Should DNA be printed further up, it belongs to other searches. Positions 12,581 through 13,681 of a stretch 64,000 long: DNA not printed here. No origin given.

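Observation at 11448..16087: A divergent pair: ECF sigma / ZAS anti-sigma versus a zinc-ribbon / S1 protease lipoprotein / hypothetical / fibre-like repeat operon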

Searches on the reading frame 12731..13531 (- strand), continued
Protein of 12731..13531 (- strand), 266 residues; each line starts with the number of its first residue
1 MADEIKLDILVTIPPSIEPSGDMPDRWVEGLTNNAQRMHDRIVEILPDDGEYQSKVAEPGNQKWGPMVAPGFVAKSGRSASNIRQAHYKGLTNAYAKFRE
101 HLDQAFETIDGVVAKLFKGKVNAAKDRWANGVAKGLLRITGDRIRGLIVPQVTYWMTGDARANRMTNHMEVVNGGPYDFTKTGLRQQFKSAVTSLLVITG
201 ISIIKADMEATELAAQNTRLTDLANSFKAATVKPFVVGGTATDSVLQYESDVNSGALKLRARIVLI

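Call 48: search_protein_representatives(alignment_id=A1)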
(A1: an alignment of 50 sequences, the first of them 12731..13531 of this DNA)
Query: 50 sequences, 265 profile positions. Proteins with E-value up to 0.001 (for the whole library): 211; up to 1e-10: 144; up to 1e-30: 75. The best 150 are listed.
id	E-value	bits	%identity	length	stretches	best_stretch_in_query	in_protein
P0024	8.8e-128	441.6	-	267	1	1-265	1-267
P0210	3.9e-105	367.3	-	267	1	2-264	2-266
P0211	2.1e-95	335.4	-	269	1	1-265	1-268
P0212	2.2e-82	292.7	-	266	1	4-262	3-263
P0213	2.8e-82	292.4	-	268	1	1-265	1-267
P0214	2.2e-79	282.9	-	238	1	67-256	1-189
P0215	5.6e-79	281.6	-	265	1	1-265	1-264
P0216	7.8e-77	274.5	-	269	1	1-264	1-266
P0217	1.7e-75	270.1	-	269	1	1-264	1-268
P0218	4.9e-75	268.6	-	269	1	1-264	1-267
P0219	5.2e-74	265.3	-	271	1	4-261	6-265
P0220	6.2e-73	261.8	-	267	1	5-265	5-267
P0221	2.9e-69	249.7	-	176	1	1-175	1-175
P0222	5.6e-67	242.2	-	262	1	8-263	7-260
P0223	2.2e-66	240.3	-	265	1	9-263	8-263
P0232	4.9e-59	216.2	-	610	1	6-261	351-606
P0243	8.9e-51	189.1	-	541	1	13-264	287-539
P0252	1.5e-48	181.9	-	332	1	14-263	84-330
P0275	4.8e-35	137.5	-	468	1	3-256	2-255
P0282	4.7e-31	124.5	-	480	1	4-262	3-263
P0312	4.0e-18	82.1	-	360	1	10-236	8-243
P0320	2.3e-16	76.3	-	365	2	8-141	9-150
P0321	5.4e-16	75.1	-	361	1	9-241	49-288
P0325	1.3e-14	70.5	-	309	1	1-240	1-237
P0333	6.7e-14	68.2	-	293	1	5-236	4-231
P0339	5.7e-13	65.2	-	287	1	5-241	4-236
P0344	7.5e-12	61.5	-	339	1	50-237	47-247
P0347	2.0e-11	60.1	-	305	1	26-231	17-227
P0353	1.7e-10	57.1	-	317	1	5-210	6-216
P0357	5.2e-10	55.5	-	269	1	23-242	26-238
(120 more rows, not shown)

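Call 57: search_protein_families(library=padloc, proteins=[window:12731-13531:-], max_evalue=0.01)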
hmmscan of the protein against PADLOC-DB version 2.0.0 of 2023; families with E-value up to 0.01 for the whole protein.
window:12731-13531:- (266 aa): 0 families

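Call 58: search_protein_families(library=pfam, proteins=[P0232, P0243, P0252, P0275, P0282, P0312, P0320, P0321, P0344, P0353], max_evalue=0.01)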
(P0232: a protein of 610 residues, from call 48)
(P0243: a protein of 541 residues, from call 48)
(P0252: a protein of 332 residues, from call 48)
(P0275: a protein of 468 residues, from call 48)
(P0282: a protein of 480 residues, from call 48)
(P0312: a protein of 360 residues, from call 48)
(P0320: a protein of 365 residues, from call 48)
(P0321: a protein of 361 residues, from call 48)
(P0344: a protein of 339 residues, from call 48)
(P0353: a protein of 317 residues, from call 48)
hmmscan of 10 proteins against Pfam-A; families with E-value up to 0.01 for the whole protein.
P0232 (610 aa): 2 families
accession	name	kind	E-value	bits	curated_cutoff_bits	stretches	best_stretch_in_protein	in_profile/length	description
PF13365.12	Trypsin_2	-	2.7e-10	41.6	27.6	1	94-222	11-138/144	Trypsin-like peptidase domain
PF00089.32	Trypsin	-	1.4e-05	25.4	20.6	1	93-261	35-214/220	Trypsin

P0243 (541 aa): 2 families
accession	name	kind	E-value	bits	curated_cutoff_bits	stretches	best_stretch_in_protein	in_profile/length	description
PF13365.12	Trypsin_2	-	5.3e-17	63.3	27.6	1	54-198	1-144/144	Trypsin-like peptidase domain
PF00089.32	Trypsin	-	5.6e-07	30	20.6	1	55-208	28-204/220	Trypsin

P0252 (332 aa): 0 families

P0275 (468 aa): 0 families

P0282 (480 aa): 0 families

P0312 (360 aa): 0 families

P0320 (365 aa): 1 family
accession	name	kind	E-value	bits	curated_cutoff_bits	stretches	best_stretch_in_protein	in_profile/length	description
PF14856.11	Hce2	-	0.0019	18.8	25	1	55-140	11-92/103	Pathogen effector; putative necrosis-inducing factor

P0321 (361 aa): 0 families

P0344 (339 aa): 0 families

P0353 (317 aa): 0 families

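Call 63: find_related_loci(query=A1, collection=viral_contigs, flank=10000)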
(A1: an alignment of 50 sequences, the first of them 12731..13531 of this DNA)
Query A1 (266 aa) in viral_contigs; peptide patterns used: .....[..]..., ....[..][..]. (x = any residue, [..] = any of these).
29 stretches matched a pattern, but none encodes a relative of the query by tblastn (E <= 1e-3).

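Call 64: list_cluster_members(proteins=[P0275, P0282, P0312, P0320, P0325, P0333, P0339, P0347, P0353, P0357])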
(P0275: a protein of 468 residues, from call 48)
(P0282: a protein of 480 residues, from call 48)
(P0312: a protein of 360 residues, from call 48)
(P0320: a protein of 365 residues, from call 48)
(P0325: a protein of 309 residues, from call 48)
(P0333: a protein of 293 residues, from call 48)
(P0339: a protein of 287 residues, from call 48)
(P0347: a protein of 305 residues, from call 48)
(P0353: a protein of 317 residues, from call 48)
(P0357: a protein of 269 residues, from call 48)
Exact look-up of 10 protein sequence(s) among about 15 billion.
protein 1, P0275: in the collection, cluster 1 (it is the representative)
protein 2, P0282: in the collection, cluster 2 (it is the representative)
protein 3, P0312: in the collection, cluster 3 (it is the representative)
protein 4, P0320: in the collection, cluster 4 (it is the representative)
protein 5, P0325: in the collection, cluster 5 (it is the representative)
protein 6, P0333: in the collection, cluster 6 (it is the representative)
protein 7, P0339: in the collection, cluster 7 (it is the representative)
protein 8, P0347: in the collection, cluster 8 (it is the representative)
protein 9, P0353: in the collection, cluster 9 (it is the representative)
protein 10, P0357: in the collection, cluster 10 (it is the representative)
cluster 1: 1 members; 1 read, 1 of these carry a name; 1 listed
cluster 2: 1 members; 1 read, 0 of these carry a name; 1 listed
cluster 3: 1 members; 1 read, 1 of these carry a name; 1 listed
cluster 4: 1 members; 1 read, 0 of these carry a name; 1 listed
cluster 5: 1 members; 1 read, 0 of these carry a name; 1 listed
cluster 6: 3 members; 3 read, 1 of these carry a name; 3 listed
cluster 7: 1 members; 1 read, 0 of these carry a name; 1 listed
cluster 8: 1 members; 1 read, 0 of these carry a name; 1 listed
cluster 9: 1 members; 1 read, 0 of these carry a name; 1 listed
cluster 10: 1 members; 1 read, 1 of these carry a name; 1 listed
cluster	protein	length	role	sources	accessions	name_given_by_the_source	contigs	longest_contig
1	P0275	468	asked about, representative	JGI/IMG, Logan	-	hypothetical protein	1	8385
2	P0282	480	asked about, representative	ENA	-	-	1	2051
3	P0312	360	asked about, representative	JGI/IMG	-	hypothetical protein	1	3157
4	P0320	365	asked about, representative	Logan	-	-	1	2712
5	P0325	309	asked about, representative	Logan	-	-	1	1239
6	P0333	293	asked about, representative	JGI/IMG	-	-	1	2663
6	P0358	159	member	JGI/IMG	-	hypothetical protein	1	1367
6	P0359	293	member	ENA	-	-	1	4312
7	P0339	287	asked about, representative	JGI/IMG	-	-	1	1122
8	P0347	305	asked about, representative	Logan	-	-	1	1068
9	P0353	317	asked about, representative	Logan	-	-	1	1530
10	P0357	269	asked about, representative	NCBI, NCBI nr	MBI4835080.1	MAG: hypothetical protein HY811_09725 [Planctomycetes bacterium] | hypothetical protein [Planctomycetota bacterium]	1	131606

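Call 81: search_protein_families(library=pfam, proteins=[L041:1225-1596:+, L013:258-662:+, L026:5017-5349:+, L055:3464-3793:+, L019:2421-3185:-, L012:2751-3497:+, L056:4917-5504:+, L049:5027-5644:+, L018:3674-4483:+, L002:5756-6631:-], max_evalue=0.05)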
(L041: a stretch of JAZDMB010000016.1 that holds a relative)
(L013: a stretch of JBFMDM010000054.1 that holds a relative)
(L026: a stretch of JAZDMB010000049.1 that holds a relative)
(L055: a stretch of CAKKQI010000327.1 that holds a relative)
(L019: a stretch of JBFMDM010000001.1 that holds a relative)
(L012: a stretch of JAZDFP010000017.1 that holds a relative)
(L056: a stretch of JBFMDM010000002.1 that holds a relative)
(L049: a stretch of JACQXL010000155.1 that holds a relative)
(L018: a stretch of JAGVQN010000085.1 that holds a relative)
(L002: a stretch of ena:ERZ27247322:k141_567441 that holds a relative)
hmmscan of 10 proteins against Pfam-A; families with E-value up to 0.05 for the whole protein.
L041:1225-1596:+ (123 aa): 2 families
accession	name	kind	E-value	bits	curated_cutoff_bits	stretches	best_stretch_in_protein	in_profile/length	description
PF00196.25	GerE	-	0.0041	17.2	23.5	1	87-109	24-46/57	Bacterial regulatory proteins, luxR family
PF09832.14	DUF2059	-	0.036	14.5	23.6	0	56-75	6-25/60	Uncharacterized protein conserved in bacteria (DUF2059)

L013:258-662:+ (134 aa): 1 family
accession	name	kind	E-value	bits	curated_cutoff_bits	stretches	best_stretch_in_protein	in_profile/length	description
PF09832.14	DUF2059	-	0.013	15.9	23.6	1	68-86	8-26/60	Uncharacterized protein conserved in bacteria (DUF2059)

L026:5017-5349:+ (110 aa): 0 families

L055:3464-3793:+ (109 aa): 3 families
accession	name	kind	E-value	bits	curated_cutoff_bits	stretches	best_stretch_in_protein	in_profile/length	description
PF00196.25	GerE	-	0.0033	17.5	23.5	1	67-93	21-47/57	Bacterial regulatory proteins, luxR family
PF20432.4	Xre-like-HTH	-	0.02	15.6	25.8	1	54-85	14-46/63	Antitoxin Xre-like helix-turn-helix domain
PF04545.22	Sigma70_r4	-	0.023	14.6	24.1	1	67-91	24-48/50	Sigma-70, region 4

L019:2421-3185:- (254 aa): 0 families

L012:2751-3497:+ (248 aa): 6 families
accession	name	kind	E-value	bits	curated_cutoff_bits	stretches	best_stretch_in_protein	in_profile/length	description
PF08281.18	Sigma70_r4_2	-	0.00068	19.7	25.7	1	192-235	11-54/54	Sigma-70, region 4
PF21125.3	MPN_2A_DUB_like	-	0.0017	18.5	27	0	50-118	94-161/171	BRCA1-A complex subunit Abraxas 1 MPN domain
PF06530.18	Phage_antitermQ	-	0.0034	17.7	26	1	193-232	64-103/118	Phage antitermination protein Q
PF04297.20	UPF0122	-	0.01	16.5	22.7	1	189-240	15-66/101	Putative helix-turn-helix protein, YlxM / p13 like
PF19889.5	DUF6362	-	0.023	15.5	31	1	174-234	38-97/98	Domain of unknown function (DUF6362)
PF04545.22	Sigma70_r4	-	0.033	14.1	24.1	0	203-236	17-49/50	Sigma-70, region 4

L056:4917-5504:+ (195 aa): 2 families
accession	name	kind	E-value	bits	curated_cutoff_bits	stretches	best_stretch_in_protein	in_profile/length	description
PF04545.22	Sigma70_r4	-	0.003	17.5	24.1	1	144-189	4-49/50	Sigma-70, region 4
PF00407.25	Bet_v_1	-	0.012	15.9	22.4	1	131-188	70-127/151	Pathogenesis-related protein Bet v 1 family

L049:5027-5644:+ (205 aa): 0 families

L018:3674-4483:+ (269 aa): 1 family
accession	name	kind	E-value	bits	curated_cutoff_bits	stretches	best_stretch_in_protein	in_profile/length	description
PF13365.12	Trypsin_2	-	0.0012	20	27.6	1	43-167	1-96/144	Trypsin-like peptidase domain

L002:5756-6631:- (291 aa): 0 families

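Call 87: search_solved_structures(query=A1, max_evalue=10)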
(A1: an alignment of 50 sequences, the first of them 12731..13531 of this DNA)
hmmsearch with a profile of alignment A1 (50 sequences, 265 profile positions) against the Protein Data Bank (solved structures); distinct sequences matched with E-value up to 10: 2.
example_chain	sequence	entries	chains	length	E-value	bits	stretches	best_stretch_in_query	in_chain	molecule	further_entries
6pmu_A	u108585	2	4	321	1.7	11.1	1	170-256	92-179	Beta-cyanoalanine synthase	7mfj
6xo2_A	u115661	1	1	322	1.7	11.1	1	170-256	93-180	Beta-cyanoalanine synthase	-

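Call 88: search_protein_families(library=phrogs, alignment_id=A1, max_evalue=1)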
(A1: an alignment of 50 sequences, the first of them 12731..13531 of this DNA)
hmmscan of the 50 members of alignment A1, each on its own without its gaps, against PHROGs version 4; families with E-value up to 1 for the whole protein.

A. member 1, window:12731-13531:- (266 aa): 0 families

B. families by the number of members that match (of 50 scanned): 29 families (the first 25 are shown)
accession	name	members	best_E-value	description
phrog_38686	-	8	0.00041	-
phrog_23652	-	5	0.028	holin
phrog_8778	-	3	0.023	-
phrog_1339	-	3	0.028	internal virion protein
phrog_1124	-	3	0.22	transcriptional regulator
phrog_26309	-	2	0.016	-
phrog_21162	-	2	0.084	-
phrog_6560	-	2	0.1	-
phrog_25660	-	2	0.28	-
phrog_7266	-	1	0.009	-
phrog_12629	-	1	0.036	-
phrog_27387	-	1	0.047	-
phrog_20784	-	1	0.063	-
phrog_22984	-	1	0.069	-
phrog_5595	-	1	0.084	-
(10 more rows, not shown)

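Call 103: search_dna_similar(query=window:12731-13531:-, collection=phages, mode=protein, max_evalue=0.01, max_rows=10)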
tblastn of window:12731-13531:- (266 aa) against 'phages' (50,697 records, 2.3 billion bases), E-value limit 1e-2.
No match.
